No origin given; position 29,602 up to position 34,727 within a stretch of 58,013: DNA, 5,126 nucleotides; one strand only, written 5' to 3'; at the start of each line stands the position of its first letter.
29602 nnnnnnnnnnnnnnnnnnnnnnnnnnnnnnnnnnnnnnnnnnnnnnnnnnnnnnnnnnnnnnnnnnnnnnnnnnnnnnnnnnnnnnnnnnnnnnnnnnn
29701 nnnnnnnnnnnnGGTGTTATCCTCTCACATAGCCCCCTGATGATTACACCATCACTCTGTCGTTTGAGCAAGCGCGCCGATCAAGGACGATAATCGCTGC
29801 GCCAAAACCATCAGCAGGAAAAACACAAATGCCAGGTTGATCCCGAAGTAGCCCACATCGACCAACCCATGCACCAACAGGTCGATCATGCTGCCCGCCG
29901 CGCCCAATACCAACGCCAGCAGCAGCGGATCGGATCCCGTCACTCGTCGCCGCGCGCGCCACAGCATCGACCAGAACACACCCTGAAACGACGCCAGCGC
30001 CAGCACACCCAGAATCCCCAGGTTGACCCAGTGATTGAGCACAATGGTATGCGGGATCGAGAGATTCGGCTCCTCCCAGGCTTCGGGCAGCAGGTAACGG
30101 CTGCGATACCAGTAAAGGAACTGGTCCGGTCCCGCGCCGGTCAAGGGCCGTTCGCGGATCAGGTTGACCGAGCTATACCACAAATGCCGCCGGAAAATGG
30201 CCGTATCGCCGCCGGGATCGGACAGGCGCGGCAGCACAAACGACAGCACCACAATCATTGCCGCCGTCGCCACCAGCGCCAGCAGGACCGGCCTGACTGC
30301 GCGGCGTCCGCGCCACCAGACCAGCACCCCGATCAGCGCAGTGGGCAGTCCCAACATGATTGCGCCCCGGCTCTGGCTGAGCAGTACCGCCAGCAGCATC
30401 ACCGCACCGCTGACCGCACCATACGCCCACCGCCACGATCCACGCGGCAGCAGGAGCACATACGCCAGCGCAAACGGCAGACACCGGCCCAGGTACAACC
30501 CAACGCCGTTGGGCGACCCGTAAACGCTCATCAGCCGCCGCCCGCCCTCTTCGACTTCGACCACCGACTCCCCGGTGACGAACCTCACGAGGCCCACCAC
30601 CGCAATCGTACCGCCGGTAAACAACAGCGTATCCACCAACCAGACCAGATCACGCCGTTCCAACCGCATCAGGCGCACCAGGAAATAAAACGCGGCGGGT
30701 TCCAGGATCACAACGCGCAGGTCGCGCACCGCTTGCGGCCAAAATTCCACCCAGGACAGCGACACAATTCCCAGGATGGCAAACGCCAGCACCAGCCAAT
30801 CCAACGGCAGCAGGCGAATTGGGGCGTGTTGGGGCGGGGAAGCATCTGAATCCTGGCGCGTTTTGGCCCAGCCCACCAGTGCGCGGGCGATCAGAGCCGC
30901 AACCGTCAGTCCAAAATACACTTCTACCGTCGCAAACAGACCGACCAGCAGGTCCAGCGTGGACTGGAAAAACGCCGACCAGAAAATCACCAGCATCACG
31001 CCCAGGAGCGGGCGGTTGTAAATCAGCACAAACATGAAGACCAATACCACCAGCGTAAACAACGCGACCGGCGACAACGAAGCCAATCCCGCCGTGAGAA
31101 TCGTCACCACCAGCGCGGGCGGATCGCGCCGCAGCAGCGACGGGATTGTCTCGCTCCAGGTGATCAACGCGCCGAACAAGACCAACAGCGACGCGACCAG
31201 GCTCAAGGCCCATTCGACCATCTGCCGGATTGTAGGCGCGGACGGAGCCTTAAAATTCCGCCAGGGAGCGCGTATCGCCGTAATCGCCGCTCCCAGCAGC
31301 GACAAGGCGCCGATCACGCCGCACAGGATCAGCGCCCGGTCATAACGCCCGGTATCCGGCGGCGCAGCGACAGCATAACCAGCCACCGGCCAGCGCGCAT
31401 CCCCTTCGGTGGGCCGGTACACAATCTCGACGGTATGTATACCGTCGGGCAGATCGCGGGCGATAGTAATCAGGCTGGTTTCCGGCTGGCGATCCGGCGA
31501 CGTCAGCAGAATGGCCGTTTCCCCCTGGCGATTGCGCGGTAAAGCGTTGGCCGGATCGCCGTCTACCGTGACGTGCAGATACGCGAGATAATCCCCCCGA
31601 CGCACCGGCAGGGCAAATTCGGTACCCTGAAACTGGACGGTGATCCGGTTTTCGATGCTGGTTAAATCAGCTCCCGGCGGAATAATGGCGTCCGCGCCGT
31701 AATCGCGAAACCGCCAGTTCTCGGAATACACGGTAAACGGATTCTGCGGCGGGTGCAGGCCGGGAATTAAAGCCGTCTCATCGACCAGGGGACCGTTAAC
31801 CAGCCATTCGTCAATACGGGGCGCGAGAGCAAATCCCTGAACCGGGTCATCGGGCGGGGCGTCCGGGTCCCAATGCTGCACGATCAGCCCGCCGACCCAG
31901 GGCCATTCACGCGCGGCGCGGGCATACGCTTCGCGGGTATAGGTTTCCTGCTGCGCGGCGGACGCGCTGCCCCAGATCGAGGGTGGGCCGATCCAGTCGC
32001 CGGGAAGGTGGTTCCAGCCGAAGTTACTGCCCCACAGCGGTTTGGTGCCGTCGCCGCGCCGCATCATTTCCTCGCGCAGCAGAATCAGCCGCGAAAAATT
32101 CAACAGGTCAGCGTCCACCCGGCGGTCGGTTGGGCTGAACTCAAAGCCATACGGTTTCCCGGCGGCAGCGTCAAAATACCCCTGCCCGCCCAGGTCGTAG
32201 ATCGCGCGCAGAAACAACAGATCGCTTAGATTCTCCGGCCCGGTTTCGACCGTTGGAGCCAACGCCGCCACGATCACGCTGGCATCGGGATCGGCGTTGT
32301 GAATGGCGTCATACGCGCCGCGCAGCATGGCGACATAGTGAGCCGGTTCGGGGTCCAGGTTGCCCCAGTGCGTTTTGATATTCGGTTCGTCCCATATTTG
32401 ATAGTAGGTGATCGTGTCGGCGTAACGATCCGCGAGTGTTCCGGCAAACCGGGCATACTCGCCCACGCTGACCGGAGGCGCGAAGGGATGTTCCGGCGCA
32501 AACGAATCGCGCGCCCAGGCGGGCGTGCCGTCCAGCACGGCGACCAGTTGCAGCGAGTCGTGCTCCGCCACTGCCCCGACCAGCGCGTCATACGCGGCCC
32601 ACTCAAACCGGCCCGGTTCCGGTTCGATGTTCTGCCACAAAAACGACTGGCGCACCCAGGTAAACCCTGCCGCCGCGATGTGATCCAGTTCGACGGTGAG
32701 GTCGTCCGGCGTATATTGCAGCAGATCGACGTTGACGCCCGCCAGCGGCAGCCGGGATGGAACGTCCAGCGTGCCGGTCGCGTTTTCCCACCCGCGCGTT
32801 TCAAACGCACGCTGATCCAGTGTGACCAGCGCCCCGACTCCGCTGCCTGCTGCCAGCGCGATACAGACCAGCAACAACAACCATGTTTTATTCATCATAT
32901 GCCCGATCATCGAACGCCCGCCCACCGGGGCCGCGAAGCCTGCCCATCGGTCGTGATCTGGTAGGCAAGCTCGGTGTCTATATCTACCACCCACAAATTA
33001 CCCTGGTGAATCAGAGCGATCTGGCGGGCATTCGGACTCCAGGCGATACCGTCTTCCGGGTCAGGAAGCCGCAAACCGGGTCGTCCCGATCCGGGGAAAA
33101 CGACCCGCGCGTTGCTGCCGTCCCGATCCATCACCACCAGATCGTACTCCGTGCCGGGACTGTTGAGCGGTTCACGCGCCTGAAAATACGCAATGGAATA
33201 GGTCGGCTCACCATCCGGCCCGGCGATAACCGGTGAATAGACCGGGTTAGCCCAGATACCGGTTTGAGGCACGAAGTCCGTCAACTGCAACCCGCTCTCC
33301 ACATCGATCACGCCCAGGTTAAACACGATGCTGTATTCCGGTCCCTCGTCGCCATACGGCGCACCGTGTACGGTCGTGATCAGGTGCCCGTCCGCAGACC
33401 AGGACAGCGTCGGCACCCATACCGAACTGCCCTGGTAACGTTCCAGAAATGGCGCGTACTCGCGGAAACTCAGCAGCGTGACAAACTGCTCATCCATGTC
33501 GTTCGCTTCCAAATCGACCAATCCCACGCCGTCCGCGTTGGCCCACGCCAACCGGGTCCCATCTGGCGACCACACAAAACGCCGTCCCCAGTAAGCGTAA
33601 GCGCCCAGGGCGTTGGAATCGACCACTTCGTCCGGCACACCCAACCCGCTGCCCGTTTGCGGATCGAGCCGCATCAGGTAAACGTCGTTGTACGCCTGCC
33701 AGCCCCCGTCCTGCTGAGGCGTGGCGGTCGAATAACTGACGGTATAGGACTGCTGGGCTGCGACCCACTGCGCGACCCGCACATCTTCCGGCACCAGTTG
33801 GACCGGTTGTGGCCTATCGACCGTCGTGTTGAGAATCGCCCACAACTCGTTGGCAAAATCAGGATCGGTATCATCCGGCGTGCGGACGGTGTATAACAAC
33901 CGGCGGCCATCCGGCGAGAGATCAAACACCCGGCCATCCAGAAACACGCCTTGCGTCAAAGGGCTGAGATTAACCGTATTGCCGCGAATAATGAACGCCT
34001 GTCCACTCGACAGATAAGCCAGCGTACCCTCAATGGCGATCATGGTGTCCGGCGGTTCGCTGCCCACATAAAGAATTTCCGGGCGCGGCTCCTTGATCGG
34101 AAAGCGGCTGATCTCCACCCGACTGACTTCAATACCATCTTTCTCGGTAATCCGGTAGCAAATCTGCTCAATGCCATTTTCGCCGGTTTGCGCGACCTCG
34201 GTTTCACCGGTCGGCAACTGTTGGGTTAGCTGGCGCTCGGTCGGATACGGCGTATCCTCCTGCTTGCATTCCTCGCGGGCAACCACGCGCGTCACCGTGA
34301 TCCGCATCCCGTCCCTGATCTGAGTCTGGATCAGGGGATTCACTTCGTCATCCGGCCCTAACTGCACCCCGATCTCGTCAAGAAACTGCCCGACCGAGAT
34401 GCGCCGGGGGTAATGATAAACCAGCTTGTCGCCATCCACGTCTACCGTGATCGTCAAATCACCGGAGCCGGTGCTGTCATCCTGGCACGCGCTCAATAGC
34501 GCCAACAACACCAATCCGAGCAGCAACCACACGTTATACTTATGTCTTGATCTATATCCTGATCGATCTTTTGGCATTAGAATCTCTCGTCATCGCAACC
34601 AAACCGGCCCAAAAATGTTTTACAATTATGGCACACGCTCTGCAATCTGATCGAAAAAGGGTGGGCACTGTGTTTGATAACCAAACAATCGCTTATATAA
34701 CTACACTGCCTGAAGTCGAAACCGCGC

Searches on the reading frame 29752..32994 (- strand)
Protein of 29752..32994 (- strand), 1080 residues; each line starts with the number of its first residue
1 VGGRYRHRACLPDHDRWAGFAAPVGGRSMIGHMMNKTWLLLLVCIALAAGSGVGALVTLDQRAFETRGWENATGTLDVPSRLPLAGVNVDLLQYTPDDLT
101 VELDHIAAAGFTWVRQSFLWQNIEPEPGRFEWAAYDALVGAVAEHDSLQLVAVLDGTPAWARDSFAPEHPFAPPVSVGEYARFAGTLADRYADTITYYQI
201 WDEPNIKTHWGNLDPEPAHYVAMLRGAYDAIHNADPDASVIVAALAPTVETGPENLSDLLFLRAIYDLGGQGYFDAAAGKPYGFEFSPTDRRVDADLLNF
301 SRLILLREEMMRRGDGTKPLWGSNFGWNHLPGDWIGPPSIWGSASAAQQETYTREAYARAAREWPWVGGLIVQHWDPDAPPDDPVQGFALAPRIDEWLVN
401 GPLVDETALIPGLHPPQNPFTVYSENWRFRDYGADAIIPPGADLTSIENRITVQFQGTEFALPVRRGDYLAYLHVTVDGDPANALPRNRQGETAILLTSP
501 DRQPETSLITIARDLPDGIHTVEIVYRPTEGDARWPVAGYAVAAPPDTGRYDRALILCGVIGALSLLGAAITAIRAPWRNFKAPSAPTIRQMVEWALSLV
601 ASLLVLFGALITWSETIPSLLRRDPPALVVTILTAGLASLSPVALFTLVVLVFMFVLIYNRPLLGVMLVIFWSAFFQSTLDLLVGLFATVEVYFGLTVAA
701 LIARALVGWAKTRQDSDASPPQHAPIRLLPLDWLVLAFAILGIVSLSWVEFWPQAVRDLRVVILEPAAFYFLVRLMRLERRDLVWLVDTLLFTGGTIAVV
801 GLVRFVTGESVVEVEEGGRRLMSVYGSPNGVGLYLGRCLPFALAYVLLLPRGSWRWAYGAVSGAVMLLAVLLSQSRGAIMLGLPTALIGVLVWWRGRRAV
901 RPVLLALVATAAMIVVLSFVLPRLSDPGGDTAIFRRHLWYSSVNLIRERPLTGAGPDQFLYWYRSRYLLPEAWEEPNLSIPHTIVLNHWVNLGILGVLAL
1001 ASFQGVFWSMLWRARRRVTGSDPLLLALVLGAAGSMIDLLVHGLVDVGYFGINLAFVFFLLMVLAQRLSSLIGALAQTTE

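Call 56: search_protein_families(library=pfam, proteins=[window:29752-32994:-], max_evalue=0.0001)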
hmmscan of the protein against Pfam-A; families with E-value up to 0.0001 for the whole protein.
window:29752-32994:- (1080 aa): 1 family
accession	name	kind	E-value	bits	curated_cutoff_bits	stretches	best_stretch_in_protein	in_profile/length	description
PF04932.20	Wzy_C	-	1.5e-16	61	31.7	1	864-1000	4-148/149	O-Antigen ligase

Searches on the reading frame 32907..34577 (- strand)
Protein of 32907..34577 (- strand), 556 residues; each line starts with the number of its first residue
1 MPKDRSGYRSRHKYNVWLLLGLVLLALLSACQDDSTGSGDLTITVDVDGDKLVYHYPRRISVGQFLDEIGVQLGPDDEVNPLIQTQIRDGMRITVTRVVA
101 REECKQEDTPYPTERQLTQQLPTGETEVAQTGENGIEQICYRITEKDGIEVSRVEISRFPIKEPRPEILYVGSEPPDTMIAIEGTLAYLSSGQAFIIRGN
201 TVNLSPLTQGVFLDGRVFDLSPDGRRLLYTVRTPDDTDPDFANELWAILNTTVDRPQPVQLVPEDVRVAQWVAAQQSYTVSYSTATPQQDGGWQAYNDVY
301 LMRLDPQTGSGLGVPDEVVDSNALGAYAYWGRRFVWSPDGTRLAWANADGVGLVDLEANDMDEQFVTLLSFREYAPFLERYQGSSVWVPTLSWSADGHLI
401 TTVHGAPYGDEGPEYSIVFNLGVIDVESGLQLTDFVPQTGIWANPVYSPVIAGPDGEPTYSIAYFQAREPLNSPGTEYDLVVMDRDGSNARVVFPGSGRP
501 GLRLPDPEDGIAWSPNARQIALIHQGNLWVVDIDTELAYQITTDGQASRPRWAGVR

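Call 56: search_protein_families(library=pfam, proteins=[window:32907-34577:-], max_evalue=0.0001)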
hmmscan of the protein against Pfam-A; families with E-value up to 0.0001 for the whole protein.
window:32907-34577:- (556 aa): 3 families
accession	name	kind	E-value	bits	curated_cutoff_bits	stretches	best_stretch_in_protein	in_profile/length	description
PF07501.17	G5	-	7.9e-15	55.3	23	1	102-173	3-74/75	G5 domain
PF03990.20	DUF348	-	2e-07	31.1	24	1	43-81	1-38/41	G5-linked-Ubiquitin-like domain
PF00930.27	DPPIV_N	-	4e-06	26.2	22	0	511-547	48-84/354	Dipeptidyl peptidase IV (DPP IV) N-terminal region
